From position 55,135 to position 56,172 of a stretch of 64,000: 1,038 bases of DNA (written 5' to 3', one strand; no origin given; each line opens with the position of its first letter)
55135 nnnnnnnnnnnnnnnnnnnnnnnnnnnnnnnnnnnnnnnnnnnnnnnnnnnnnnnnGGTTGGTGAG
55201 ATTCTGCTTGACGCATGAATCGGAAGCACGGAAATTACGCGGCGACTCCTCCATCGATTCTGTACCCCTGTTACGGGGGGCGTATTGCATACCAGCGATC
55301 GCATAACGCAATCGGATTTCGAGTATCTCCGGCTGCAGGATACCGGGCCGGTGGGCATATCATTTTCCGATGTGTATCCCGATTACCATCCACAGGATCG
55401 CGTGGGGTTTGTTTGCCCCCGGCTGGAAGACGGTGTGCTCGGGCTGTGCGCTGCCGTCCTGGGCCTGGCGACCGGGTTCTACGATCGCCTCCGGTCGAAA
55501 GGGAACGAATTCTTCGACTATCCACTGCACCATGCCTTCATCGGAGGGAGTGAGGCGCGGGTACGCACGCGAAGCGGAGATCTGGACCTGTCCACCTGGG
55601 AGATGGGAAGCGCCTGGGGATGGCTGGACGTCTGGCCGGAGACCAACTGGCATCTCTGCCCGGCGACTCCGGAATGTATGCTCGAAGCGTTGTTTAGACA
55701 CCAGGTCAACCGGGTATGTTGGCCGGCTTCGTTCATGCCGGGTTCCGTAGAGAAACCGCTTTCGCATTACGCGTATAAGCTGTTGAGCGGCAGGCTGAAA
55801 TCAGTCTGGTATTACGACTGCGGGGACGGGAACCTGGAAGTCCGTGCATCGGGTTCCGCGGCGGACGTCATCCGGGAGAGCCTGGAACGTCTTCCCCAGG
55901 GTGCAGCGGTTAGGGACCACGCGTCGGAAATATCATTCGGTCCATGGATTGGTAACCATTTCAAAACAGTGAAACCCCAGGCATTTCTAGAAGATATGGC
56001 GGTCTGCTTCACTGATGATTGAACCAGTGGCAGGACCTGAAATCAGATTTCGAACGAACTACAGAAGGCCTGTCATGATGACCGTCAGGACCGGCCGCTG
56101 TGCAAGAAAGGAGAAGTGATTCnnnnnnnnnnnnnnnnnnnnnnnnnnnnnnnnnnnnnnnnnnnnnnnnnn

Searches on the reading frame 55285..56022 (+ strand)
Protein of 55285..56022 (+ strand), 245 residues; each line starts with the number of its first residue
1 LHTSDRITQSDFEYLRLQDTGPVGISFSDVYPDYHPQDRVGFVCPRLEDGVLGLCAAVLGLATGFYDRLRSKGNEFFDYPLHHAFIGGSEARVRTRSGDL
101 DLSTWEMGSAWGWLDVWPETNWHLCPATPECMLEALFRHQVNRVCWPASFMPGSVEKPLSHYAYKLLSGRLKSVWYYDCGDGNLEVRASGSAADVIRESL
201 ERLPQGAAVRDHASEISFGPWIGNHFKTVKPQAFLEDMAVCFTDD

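Call 3: search_protein_families(library=pfam, proteins=[window:55285-56022:+], max_evalue=0.1)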
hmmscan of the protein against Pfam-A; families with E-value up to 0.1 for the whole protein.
window:55285-56022:+ (245 aa): 0 families

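Call 4: search_protein_families(library=ncbifam, proteins=[window:55285-56022:+], max_evalue=0.1)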
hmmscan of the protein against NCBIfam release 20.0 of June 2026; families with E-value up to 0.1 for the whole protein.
window:55285-56022:+ (245 aa): 0 families

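Call 27: search_solved_structures(query=window:55285-56022:+, max_evalue=10)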
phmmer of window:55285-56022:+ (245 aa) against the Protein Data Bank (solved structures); distinct sequences matched with E-value up to 10: 4.
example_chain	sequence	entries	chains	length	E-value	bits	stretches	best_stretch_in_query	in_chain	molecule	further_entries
8iym_A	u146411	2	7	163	0.57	13.2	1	31-87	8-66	N-acetyltransferase domain-containing protein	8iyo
6qfm_A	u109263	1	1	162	1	12.4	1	214-244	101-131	Induced myeloid leukemia cell differentiation protein Mcl-1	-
1wsx_A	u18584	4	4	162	1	12.4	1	214-244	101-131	myeloid cell leukemia sequence 1 | Myeloid cell leukemia-1 protein Mcl-1 homolog | Induced myeloid leukemia cell differentiation protein Mcl-1 homolog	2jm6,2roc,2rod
4g35_A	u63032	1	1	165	1.2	12.2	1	214-244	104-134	Induced myeloid leukemia cell differentiation protein Mcl-1 homolog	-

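Call 55: find_homologous_proteins(query=window:55285-56022:+)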
Query window:55285-56022:+ (245 aa): 48 proteins with E <= 0.001 among 1178 candidates.
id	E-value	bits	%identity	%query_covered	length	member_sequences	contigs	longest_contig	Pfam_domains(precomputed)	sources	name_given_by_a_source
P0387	2.2e-159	547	94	100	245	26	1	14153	-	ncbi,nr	ncbi:MAG: hypothetical protein OXD39_01840 [Gemmatimonadetes bacterium]|nr:hypothetical protein [Gem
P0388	1.9e-152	525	91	100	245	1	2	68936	-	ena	-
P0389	2.9e-139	481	83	100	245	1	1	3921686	-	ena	-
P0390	4.1e-127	442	78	99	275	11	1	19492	-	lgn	-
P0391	1.4e-126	440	79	100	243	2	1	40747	-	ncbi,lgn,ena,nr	ncbi:MAG: hypothetical protein OXG98_03525 [Gemmatimonadetes bacterium]|nr:hypothetical protein [Gem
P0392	1.4e-125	437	77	100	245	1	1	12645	-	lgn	-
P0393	5.2e-125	435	78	100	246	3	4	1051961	-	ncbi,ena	-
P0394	1.3e-124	433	77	100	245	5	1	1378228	-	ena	-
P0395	1.3e-122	427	74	100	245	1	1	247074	-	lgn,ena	-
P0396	2.9e-120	419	79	92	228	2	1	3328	-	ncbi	-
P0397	3.0e-119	416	73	100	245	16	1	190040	-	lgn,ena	-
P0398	7.4e-119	415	73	100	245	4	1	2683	-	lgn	-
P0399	1.5e-118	414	73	100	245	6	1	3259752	-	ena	-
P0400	3.5e-118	412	72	100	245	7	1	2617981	-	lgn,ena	-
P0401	7.1e-118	411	72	100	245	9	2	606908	-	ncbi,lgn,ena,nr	ncbi:MAG: hypothetical protein F4207_05460 [Gemmatimonadetes bacterium]|nr:hypothetical protein [Gem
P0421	2.9e-77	278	53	100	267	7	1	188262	-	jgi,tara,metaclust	tara:strand:+ start:31547 stop:32350 length:804 start_codon:yes stop_codon:yes gene_type:complete|me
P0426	5.5e-59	218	43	99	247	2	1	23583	-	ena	-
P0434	8.0e-38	149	36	99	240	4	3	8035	-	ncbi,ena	-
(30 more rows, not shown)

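Call 56: find_encoding_contigs(protein=P0421, flank=5000, max_places=2)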
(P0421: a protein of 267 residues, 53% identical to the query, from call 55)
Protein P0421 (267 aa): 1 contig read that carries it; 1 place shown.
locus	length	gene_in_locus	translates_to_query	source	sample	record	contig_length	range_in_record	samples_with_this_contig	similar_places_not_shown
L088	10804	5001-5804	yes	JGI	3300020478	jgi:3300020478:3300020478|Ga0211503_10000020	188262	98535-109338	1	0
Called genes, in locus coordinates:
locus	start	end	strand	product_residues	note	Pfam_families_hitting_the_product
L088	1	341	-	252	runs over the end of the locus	PF00106:adh_short, PF08659:KR, PF13561:adh_short_C2, PF23441:SDR (weak)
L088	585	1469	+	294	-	PF00781:DAGK_cat, PF19279:YegS_C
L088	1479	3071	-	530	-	PF00496:SBP_bac_5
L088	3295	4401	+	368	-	PF01594:AI-2E_transport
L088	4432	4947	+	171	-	PF00383:dCMP_cyt_deam_1, PF14437:MafB19-deam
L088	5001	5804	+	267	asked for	-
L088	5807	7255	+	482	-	PF05721:PhyH, PF02985:HEAT (faint), PF13646:HEAT_2 (weak), PF03130:HEAT_PBS (faint), PF13513:HEAT_EZ (faint), PF00514:Arm (faint), PF13646:HEAT_2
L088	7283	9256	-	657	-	PF20581:DUF6785, PF20580:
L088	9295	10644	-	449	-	PF00884:Sulfatase, PF01663:Phosphodiest (weak), PF16347:SGSH_C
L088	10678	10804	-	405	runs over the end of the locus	PF02775:TPP_enzyme_C, PF01558:POR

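Call 57: find_encoding_contigs(protein=P0426, flank=5000, max_places=2)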
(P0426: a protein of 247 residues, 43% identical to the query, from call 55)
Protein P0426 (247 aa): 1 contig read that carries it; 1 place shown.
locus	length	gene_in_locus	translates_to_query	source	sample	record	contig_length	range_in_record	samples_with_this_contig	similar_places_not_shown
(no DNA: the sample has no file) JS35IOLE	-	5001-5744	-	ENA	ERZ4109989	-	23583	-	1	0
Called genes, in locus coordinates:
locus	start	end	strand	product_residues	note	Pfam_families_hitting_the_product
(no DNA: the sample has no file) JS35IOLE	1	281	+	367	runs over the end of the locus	PF01594:AI-2E_transport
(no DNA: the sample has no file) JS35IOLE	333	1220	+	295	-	PF03781:FGE-sulfatase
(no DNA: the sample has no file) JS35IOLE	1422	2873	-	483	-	PF02934:GatB_N, PF02637:GatB_Yqey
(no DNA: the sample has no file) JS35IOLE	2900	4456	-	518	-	PF01425:Amidase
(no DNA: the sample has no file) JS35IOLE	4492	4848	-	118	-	PF02686:GatC (weak)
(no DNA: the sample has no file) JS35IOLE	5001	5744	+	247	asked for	-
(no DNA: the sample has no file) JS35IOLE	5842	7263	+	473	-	PF05721:PhyH, PF02985:HEAT (faint), PF03130:HEAT_PBS (faint), PF13513:HEAT_EZ (faint), PF00514:Arm (faint), PF13646:HEAT_2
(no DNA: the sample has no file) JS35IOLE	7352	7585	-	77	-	PF03781:FGE-sulfatase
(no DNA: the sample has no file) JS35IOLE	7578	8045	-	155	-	PF03781:FGE-sulfatase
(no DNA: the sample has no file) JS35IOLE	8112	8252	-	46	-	-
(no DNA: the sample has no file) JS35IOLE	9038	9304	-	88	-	-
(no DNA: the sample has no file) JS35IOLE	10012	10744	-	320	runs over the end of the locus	PF00701:DHDPS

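Call 58: find_encoding_contigs(protein=P0434, flank=5000, max_places=2)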
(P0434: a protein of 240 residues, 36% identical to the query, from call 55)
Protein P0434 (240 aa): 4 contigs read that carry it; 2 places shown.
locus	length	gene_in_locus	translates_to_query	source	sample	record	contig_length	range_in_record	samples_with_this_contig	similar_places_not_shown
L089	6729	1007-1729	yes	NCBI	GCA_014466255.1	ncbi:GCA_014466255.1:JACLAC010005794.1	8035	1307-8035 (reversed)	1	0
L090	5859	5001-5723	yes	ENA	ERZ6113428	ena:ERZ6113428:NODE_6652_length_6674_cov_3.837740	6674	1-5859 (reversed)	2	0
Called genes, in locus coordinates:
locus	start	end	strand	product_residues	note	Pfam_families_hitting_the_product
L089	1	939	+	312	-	?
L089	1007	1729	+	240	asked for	-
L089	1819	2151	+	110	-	PF01627:Hpt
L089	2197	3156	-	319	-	-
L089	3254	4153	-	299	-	PF14100:DUF6807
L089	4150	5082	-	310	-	PF01073:3Beta_HSD (weak), PF01370:Epimerase, PF02719:Polysacc_synt_2 (faint), PF04321:RmlD_sub_bind (weak), PF07993:NAD_binding_4 (faint), PF16363:GDP_Man_Dehyd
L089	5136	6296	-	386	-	PF02350:Epimerase_2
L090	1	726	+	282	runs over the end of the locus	PF00528:BPD_transp_1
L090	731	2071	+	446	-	PF01547:SBP_bac_1, PF13416:SBP_bac_8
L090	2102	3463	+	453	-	PF00884:Sulfatase, PF01663:Phosphodiest, PF16347:SGSH_C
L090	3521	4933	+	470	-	PF01134:GIDA (faint), PF01262:AlaDh_PNT_C (faint), PF02737:3HCDH_N (faint), PF07992:Pyr_redox_2, PF12831:FAD_oxidored (weak), PF13738:Pyr_redox_3 (weak), PF00070:Pyr_redox, PF02852:Pyr_redox_dim, +1 more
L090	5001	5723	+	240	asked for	-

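Call 61: search_solved_structures(query=A3, max_evalue=10)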
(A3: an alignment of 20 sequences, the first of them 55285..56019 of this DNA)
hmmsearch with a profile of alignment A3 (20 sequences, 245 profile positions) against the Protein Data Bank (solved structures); distinct sequences matched with E-value up to 10: 3.
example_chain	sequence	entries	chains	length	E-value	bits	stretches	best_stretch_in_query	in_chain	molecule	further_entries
7epr_A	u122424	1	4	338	0.58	12.7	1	118-162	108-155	L-threonine 3-dehydrogenase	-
5wcc_H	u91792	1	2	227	0.81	12.2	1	62-98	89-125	VRC 315 02-1F07 Fab Heavy chain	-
4e7w_A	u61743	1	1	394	1.8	11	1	6-74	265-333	Glycogen Synthase Kinase 3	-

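Call 62: search_protein_families(library=pfam, alignment_id=A3, max_evalue=1)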
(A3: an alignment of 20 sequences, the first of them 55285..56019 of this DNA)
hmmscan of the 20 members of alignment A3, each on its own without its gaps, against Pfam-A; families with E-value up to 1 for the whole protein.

A. member 1, window:55285-56019:+ (245 aa): 0 families

B. families by the number of members that match (of 20 scanned): 0 families
